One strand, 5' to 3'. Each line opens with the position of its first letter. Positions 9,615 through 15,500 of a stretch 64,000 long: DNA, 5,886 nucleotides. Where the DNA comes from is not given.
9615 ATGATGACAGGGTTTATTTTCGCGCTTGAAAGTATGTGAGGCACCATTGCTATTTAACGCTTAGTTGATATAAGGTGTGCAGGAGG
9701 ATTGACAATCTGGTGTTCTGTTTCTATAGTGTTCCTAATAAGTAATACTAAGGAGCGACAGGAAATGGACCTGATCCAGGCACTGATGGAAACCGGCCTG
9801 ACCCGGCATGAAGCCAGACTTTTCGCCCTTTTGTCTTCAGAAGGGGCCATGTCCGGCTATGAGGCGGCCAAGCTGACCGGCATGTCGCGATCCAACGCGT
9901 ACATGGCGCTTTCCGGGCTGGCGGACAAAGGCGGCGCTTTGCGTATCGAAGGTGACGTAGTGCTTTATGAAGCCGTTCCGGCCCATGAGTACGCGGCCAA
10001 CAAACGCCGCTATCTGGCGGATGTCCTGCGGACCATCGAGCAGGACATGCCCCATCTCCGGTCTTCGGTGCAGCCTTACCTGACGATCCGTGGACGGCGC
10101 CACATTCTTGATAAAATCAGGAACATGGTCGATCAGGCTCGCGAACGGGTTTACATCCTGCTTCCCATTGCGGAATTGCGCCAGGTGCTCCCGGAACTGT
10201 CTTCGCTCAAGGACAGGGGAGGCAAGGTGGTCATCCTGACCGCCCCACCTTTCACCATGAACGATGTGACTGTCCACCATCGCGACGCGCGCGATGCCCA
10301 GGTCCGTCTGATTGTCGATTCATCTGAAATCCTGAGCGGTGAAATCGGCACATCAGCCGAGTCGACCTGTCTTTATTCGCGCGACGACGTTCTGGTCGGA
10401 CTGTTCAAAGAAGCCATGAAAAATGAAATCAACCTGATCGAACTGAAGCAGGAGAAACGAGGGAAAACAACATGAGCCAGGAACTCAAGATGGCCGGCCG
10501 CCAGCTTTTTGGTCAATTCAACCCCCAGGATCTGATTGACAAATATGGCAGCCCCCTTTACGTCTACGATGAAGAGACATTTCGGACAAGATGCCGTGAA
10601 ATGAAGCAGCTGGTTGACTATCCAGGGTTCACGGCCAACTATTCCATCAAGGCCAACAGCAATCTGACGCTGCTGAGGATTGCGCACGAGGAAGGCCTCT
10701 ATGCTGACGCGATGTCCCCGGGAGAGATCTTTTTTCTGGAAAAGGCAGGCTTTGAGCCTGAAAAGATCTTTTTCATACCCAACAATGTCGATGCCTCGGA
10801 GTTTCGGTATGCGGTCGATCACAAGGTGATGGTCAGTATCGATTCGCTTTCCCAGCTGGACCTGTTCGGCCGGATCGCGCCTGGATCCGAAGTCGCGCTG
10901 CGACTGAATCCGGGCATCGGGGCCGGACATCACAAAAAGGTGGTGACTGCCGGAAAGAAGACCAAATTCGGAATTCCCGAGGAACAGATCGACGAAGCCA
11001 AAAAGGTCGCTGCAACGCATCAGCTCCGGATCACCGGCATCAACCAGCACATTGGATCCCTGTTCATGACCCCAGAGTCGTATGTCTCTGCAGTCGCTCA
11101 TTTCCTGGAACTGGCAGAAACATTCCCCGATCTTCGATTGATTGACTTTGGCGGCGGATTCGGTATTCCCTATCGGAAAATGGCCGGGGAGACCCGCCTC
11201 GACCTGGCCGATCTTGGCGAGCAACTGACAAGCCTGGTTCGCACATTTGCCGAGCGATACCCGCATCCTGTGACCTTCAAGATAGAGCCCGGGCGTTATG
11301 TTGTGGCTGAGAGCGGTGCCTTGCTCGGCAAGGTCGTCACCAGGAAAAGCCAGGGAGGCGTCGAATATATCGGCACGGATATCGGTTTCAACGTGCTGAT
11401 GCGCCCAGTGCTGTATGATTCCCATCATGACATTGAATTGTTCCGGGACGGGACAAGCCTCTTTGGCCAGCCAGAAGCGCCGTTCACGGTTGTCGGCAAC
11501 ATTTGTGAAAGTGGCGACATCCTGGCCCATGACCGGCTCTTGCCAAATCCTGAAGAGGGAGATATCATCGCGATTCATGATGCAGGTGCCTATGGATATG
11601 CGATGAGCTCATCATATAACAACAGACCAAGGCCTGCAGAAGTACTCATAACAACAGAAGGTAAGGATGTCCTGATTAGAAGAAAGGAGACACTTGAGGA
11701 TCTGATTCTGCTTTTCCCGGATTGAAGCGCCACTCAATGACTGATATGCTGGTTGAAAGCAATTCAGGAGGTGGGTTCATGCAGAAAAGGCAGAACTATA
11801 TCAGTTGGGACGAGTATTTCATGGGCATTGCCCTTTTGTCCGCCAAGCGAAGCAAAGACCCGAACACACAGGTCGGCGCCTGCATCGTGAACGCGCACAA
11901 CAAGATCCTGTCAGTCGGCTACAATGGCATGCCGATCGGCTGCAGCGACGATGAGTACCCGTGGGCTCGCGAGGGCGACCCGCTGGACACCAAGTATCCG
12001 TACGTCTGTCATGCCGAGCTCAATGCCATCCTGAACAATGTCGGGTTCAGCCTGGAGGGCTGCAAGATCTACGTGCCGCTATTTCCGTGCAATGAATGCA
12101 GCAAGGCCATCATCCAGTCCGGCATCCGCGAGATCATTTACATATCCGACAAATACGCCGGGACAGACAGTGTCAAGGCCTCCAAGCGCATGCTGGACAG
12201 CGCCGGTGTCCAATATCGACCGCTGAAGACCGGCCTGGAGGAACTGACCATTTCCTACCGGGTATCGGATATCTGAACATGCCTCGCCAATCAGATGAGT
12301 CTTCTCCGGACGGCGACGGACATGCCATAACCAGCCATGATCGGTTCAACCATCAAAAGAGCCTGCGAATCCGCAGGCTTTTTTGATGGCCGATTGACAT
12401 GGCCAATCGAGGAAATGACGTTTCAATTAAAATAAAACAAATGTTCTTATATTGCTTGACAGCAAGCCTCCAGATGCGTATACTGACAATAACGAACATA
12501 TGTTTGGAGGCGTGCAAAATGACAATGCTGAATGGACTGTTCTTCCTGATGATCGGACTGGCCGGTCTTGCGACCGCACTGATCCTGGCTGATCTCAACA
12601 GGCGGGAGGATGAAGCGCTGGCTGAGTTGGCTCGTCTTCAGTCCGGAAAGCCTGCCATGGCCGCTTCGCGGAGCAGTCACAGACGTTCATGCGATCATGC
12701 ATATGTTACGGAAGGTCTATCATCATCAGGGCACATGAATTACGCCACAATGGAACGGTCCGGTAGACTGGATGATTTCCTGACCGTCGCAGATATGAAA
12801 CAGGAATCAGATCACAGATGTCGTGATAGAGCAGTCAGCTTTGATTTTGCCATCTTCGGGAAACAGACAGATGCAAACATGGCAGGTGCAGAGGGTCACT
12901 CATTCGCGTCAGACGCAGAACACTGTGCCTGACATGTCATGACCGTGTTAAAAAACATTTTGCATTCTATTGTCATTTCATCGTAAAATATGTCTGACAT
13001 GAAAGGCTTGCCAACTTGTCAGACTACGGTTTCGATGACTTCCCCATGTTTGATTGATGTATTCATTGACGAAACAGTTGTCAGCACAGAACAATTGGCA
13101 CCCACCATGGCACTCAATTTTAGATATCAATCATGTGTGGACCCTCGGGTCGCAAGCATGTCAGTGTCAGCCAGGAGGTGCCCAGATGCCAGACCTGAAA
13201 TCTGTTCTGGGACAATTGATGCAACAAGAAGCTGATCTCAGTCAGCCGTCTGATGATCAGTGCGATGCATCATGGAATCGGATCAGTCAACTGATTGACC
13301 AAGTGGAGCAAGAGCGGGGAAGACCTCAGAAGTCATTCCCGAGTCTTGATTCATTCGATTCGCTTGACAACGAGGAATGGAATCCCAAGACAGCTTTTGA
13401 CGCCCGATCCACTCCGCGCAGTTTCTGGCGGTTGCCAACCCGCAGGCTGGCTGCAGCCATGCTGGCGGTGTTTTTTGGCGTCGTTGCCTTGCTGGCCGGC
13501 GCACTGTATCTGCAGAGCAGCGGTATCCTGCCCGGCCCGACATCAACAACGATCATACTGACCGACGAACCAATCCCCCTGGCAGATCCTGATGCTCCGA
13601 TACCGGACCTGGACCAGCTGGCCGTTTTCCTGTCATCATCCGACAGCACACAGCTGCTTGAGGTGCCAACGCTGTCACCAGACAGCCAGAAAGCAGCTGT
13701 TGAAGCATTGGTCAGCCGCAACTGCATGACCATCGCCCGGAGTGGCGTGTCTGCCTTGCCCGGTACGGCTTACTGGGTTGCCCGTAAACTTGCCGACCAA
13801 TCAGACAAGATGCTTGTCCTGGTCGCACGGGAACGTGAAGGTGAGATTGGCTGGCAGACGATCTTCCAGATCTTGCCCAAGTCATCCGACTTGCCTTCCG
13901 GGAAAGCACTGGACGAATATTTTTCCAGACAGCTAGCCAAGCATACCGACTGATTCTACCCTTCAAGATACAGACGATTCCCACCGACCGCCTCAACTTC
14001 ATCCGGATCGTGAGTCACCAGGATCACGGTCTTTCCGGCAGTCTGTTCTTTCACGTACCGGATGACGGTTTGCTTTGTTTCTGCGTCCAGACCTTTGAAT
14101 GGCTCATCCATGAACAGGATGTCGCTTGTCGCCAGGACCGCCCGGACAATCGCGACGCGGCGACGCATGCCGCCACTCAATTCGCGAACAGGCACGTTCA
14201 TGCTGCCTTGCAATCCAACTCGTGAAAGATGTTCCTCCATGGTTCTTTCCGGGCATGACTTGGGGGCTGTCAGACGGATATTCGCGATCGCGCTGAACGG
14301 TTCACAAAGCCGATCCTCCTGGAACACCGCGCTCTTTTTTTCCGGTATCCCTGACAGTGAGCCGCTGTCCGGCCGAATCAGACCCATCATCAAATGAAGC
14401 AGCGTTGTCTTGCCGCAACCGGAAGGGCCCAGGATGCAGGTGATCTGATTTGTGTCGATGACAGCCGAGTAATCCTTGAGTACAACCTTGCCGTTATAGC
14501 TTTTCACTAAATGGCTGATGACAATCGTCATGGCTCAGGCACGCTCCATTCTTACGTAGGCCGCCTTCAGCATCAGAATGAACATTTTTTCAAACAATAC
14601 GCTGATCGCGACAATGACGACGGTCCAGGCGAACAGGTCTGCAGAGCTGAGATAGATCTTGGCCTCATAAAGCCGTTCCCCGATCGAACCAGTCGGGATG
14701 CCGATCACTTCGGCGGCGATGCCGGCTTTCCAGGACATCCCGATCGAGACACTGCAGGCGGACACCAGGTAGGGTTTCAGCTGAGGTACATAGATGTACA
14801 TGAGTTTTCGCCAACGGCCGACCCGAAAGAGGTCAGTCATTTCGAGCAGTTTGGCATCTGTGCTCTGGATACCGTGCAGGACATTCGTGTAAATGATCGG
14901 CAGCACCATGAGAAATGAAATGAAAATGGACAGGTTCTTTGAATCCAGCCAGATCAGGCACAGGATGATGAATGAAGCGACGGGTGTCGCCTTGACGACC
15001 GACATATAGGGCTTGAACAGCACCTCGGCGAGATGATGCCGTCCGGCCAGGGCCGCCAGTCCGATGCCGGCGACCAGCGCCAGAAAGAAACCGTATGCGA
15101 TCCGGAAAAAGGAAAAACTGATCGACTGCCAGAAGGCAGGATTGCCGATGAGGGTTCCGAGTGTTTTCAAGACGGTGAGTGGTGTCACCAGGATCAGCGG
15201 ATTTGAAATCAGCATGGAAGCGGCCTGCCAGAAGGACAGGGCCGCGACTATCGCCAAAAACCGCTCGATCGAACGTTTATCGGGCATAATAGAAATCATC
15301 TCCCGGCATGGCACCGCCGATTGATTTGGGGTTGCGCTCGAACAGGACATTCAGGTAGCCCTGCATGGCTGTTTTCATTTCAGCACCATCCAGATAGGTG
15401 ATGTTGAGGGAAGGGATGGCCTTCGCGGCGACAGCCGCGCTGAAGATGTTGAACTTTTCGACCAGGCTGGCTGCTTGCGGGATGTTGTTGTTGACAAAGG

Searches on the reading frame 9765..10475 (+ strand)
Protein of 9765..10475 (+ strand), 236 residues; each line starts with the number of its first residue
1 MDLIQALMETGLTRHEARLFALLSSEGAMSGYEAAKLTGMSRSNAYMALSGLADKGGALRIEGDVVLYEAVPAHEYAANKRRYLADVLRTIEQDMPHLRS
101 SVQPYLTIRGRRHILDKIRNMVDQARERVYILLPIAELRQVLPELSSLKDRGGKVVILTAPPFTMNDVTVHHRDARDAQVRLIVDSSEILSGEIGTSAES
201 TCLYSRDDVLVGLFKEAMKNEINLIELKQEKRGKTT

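Call 16: find_encoding_contigs(protein=window:9765-10475:+, flank=10000, max_places=10)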
Protein window:9765-10475:+ (236 aa): 1 contig read that carries it; 1 place shown.
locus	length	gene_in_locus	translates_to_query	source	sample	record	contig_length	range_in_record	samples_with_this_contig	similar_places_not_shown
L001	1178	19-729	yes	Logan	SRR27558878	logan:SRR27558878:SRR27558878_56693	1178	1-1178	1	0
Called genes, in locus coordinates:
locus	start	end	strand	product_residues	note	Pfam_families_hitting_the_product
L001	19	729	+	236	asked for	PF01978:TrmB, PF11495:TrmB_EBD_N (weak)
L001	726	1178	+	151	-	?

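Call 24: search_protein_families(library=pfam, proteins=[window:9765-10475:+])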
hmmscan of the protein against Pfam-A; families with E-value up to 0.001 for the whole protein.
window:9765-10475:+ (236 aa): 2 families
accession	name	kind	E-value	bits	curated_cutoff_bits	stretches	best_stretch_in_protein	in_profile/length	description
PF01978.25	TrmB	-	1.3e-09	38.2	25.6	1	8-73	2-67/68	Sugar-specific transcriptional regulator TrmB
PF11495.14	Regulator_TrmB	-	7.9e-06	25.7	22.2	1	107-187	4-90/233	Archaeal transcriptional regulator TrmB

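Call 34: find_homologous_proteins(query=window:9765-10475:+, max_evalue=1e-20)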
Query window:9765-10475:+ (236 aa): 710 proteins with E <= 1e-20 among 1394 candidates; the best 120 are listed.
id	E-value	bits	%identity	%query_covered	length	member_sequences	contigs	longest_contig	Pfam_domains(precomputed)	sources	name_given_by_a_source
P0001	2.1e-146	503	100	100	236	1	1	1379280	PF01978.26,PF11495.15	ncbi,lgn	-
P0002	4.2e-111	387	75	100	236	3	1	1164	PF01978.26,PF11495.15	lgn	-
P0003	2.4e-103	362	74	97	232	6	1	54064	PF01978.26,PF11495.15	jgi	-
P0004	8.5e-102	357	72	98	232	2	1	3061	PF01978.26,PF11495.15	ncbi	-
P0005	1.2e-101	357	71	98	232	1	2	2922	PF01978.26,PF11495.15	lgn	-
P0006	2.0e-101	356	71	97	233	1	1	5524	PF01978.26,PF11495.15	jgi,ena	-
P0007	1.8e-98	346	71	98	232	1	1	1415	PF01978.26,PF11495.15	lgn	-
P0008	2.8e-98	346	69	98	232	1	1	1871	PF01978.26,PF11495.15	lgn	-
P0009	5.9e-98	345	70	98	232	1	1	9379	PF01978.26,PF11495.15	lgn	-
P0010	6.6e-74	266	53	100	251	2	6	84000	PF01978.26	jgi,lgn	jgi:sugar-specific transcriptional regulator TrmB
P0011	2.3e-73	264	56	95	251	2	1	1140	PF01978.26,PF11495.15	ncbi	-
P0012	2.9e-73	264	56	96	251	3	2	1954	PF01978.26,PF11495.15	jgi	jgi:sugar-specific transcriptional regulator TrmB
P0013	3.3e-73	264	57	95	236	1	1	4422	PF01978.26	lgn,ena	-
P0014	6.1e-73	263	55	96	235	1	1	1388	PF01978.26,PF11495.15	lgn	-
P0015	1.8e-72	261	55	95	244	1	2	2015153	PF01978.26,PF11495.15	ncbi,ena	-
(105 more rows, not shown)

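Call 35: find_encoding_contigs(protein=P0003, flank=10000, max_places=4)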
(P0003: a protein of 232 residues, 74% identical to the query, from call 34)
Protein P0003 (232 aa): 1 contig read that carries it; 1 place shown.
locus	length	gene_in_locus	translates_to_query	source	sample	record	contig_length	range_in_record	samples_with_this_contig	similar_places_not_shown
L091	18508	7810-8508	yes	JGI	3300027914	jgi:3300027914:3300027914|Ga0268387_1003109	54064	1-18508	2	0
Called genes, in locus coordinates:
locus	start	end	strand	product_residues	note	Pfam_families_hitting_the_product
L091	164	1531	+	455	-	PF00270:DEAD, PF04851:ResIII (weak), PF00271:Helicase_C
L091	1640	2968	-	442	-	PF00860:Xan_ur_permease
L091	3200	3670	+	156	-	PF12724:Flavodoxin_5 (faint)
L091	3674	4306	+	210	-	PF02586:SRAP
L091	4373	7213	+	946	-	PF09586:YfhO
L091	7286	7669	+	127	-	PF06397:Desulfoferrod_N, PF01880:Desulfoferrodox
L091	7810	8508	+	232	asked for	PF01978:TrmB, PF11495:TrmB_EBD_N (weak)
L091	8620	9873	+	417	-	PF00278:Orn_DAP_Arg_deC, PF02784:Orn_Arg_deC_N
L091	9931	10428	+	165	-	PF00383:dCMP_cyt_deam_1, PF14437:MafB19-deam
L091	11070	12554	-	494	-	PF00682:HMGL-like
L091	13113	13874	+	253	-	-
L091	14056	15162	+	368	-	PF12974:Phosphonate-bd (weak), PF09084:NMT1 (weak)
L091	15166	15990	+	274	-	PF00528:BPD_transp_1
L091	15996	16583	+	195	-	PF13191:AAA_16 (weak), PF00005:ABC_tran, PF13401:AAA_22 (weak), PF13304:AAA_21 (faint)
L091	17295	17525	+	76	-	-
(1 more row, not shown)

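Call 36: find_encoding_contigs(protein=P0009, flank=10000, max_places=4)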
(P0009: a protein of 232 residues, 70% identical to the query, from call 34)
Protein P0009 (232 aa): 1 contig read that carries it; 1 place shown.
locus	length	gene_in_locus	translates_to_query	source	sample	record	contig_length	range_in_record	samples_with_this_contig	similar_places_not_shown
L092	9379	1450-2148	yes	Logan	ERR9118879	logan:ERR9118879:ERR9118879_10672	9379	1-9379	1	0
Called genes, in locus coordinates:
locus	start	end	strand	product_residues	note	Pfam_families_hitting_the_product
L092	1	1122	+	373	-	?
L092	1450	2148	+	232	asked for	PF01978:TrmB, PF11495:TrmB_EBD_N (weak)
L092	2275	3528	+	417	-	PF00278:Orn_DAP_Arg_deC, PF01168:Ala_racemase_N (weak), PF02784:Orn_Arg_deC_N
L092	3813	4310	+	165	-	PF00383:dCMP_cyt_deam_1, PF14437:MafB19-deam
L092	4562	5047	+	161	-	-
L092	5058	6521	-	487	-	PF00682:HMGL-like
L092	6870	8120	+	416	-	PF00817:IMS, PF21999:IMS_HHH_1 (faint), PF11799:IMS_C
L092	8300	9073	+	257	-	-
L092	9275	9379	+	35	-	?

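Call 37: find_encoding_contigs(protein=P0006, flank=10000, max_places=4)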
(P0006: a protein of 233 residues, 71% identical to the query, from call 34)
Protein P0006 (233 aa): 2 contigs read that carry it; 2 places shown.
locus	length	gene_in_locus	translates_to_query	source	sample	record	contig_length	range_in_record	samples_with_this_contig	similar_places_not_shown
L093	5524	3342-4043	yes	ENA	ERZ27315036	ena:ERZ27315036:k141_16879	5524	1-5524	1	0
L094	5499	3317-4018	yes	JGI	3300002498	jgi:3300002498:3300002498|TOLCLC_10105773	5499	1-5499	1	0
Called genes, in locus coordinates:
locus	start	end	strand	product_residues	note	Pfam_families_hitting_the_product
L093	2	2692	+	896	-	?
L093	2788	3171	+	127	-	PF06397:Desulfoferrod_N, PF01880:Desulfoferrodox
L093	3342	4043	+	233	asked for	PF01978:TrmB, PF11495:TrmB_EBD_N (weak)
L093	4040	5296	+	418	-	PF00278:Orn_DAP_Arg_deC, PF02784:Orn_Arg_deC_N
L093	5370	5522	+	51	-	?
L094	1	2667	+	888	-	?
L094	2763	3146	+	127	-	PF06397:Desulfoferrod_N, PF01880:Desulfoferrodox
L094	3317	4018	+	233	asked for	PF01978:TrmB, PF11495:TrmB_EBD_N (weak)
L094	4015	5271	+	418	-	PF00278:Orn_DAP_Arg_deC, PF02784:Orn_Arg_deC_N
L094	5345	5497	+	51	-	?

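Call 40: find_encoding_contigs(protein=P0001, flank=10000, max_places=6)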
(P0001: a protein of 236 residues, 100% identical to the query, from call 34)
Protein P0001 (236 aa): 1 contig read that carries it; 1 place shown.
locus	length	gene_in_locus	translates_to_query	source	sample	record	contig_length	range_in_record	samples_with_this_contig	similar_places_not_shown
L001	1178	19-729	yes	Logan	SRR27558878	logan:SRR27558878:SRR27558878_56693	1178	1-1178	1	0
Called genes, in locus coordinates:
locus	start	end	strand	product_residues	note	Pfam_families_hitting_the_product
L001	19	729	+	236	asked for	PF01978:TrmB, PF11495:TrmB_EBD_N (weak)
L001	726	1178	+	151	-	?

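Call 91: list_cluster_members(proteins=[P0001, P0241, P0121, P0003, P0124, P0244])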
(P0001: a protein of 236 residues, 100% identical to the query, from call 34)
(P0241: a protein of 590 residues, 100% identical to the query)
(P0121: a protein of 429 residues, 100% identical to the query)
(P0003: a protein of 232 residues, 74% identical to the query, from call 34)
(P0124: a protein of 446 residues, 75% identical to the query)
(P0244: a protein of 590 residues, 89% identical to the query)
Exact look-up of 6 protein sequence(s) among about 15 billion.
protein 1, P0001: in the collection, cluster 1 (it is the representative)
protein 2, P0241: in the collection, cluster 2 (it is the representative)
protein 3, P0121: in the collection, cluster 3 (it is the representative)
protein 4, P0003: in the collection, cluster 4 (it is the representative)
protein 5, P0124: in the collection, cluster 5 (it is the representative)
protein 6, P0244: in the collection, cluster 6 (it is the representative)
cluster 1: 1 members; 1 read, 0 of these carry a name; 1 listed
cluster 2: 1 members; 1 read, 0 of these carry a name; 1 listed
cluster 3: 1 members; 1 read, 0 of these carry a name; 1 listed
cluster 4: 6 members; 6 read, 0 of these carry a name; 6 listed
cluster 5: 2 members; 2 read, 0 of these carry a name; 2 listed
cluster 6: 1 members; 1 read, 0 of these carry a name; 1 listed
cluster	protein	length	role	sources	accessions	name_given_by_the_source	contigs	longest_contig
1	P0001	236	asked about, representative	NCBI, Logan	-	-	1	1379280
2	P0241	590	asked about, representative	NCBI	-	-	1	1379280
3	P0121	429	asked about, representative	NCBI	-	-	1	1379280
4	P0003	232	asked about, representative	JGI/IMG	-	-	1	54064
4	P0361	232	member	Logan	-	-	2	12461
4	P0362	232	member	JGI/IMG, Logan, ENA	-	-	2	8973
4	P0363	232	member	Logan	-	-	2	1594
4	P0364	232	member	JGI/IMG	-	-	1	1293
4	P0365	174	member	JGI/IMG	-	-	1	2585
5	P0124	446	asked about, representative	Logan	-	-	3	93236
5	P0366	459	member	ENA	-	-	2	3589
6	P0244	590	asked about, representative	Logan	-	-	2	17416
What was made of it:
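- Tried and rejected: It returned none (call 91).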

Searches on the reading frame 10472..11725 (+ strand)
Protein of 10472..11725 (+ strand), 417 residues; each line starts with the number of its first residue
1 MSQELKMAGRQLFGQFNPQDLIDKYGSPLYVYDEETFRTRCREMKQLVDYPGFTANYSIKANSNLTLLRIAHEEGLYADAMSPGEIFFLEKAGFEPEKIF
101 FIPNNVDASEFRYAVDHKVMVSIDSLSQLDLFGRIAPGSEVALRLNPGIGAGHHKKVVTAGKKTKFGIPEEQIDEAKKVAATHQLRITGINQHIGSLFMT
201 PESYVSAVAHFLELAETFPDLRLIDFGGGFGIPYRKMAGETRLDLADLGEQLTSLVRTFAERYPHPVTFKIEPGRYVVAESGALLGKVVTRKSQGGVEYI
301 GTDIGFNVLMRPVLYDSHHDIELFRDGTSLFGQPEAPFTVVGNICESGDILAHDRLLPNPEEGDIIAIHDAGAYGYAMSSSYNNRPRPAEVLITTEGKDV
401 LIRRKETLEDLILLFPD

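Call 24: search_protein_families(library=pfam, proteins=[window:10472-11725:+])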
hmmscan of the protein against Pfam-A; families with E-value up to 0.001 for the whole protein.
window:10472-11725:+ (417 aa): 3 families
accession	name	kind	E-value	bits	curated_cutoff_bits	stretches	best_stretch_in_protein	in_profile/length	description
PF02784.22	Orn_Arg_deC_N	-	3e-44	151.7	23.4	1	36-279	3-247/247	Pyridoxal-dependent decarboxylase, pyridoxal binding domain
PF00278.28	Orn_DAP_Arg_deC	-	4.8e-22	78.5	23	1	30-372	2-95/95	Pyridoxal-dependent decarboxylase, C-terminal sheet domain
PF01168.26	Ala_racemase_N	-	0.0002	21.6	24.1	1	84-219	57-182/220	Alanine racemase, N-terminal domain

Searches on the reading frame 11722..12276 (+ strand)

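Call 24: search_protein_families(library=pfam, proteins=[window:11722-12276:+])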
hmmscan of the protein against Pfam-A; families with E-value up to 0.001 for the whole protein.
window:11722-12276:+ (184 aa): 2 families
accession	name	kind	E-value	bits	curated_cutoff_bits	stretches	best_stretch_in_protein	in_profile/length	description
PF00383.29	dCMP_cyt_deam_1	-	5.2e-27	94.1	25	1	28-141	2-101/102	Cytidine and deoxycytidylate deaminase zinc-binding region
PF14437.12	MafB19-deam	-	4.6e-12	46.5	27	1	28-144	2-103/142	MafB19-like deaminase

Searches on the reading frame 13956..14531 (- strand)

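Call 69: search_protein_families(library=pfam, proteins=[window:13956-14531:-], max_evalue=0.00001)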
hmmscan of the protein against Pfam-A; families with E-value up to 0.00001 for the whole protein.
window:13956-14531:- (191 aa): 3 families
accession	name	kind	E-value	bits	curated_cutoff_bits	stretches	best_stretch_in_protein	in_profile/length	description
PF00005.33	ABC_tran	-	2.4e-23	83.7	25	1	18-145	1-136/137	ABC transporter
PF13304.12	AAA_21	-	1e-10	42.7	27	1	101-177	221-301/304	AAA domain, putative AbiEii toxin, Type IV TA system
PF02463.25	SMC_N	-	8.6e-06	25.8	40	0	117-181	136-204/220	RecF/RecN/SMC N terminal domain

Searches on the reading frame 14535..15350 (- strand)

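Call 69: search_protein_families(library=pfam, proteins=[window:14535-15350:-], max_evalue=0.00001)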
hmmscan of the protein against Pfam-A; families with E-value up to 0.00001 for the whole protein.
window:14535-15350:- (271 aa): 1 family
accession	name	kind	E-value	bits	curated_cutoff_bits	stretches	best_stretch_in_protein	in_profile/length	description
PF00528.27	BPD_transp_1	-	4.4e-14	53.1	26.4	1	95-252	1-166/184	Binding-protein-dependent transport system inner membrane component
